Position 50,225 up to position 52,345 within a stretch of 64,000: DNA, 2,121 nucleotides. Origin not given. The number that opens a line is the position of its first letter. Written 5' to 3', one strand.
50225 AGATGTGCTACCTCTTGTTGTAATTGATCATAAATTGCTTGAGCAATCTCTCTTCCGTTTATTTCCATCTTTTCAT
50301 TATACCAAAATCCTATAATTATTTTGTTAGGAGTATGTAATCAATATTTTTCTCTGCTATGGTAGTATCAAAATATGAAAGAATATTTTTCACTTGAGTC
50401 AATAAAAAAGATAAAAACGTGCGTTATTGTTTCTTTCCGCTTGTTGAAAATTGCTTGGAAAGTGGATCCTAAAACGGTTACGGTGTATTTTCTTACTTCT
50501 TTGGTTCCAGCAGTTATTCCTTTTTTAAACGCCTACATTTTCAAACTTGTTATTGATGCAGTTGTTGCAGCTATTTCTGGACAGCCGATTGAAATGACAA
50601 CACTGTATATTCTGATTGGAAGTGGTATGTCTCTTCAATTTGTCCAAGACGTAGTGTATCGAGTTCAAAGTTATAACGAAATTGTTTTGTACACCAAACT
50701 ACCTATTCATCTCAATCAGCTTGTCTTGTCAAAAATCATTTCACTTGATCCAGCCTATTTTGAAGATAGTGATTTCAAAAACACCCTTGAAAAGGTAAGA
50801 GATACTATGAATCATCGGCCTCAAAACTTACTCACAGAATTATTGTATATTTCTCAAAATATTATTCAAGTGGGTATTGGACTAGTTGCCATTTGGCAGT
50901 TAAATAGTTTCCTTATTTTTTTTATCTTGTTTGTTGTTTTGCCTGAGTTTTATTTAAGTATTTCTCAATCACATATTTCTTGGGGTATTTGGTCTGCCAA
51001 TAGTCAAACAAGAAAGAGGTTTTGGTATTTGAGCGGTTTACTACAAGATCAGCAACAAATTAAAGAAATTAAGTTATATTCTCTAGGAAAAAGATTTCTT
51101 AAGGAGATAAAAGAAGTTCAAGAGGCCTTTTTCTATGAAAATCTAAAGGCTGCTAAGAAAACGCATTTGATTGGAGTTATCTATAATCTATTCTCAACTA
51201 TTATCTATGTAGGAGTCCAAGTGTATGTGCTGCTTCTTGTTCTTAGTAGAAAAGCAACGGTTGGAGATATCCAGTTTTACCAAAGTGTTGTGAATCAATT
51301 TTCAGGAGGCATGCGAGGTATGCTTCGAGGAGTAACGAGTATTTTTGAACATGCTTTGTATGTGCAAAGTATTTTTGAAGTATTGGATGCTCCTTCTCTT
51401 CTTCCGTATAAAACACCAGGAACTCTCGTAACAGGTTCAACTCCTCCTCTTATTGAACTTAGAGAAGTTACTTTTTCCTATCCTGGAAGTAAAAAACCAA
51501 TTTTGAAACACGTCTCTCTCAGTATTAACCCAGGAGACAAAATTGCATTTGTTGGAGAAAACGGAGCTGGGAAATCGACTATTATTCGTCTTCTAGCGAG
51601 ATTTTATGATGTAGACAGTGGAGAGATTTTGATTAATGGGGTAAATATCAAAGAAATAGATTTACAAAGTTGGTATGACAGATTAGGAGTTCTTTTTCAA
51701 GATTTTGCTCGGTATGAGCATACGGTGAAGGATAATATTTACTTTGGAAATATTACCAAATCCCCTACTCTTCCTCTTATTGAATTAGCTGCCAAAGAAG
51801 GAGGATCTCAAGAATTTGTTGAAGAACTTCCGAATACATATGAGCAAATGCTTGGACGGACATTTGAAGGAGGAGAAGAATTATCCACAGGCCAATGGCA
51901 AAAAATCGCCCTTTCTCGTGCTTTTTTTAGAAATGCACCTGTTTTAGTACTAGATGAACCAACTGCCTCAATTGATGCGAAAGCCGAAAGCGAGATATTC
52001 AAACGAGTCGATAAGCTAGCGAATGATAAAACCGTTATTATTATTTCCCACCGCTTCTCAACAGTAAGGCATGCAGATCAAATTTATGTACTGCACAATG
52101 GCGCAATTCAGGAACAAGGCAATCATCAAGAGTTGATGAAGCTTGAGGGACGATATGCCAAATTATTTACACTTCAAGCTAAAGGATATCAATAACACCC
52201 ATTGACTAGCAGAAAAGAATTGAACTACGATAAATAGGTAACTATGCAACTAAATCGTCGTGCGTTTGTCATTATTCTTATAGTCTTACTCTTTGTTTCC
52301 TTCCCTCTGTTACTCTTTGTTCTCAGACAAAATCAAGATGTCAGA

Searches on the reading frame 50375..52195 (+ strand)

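Call 13: search_protein_families(library=pfam, proteins=[window:50375-52195:+], max_evalue=0.001)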
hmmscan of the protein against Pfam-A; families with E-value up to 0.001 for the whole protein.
window:50375-52195:+ (606 aa): 6 families
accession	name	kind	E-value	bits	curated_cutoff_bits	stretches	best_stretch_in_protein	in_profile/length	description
PF00005.33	ABC_tran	-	7.7e-31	108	25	1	377-531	1-137/137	ABC transporter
PF00664.28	ABC_membrane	-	5.4e-10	39.8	28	1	36-311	2-272/274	ABC transporter transmembrane region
PF13304.12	AAA_21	-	8.5e-10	39.6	27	1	502-559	237-298/304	AAA domain, putative AbiEii toxin, Type IV TA system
PF02463.25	SMC_N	-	1.7e-07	31.4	40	1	418-573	111-211/220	RecF/RecN/SMC N terminal domain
PF13175.12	AAA_15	-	9.1e-05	22.7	32.1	1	378-415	15-54/374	AAA ATPase domain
PF13401.12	AAA_22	-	0.0003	21.6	27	1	390-551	8-113/130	AAA domain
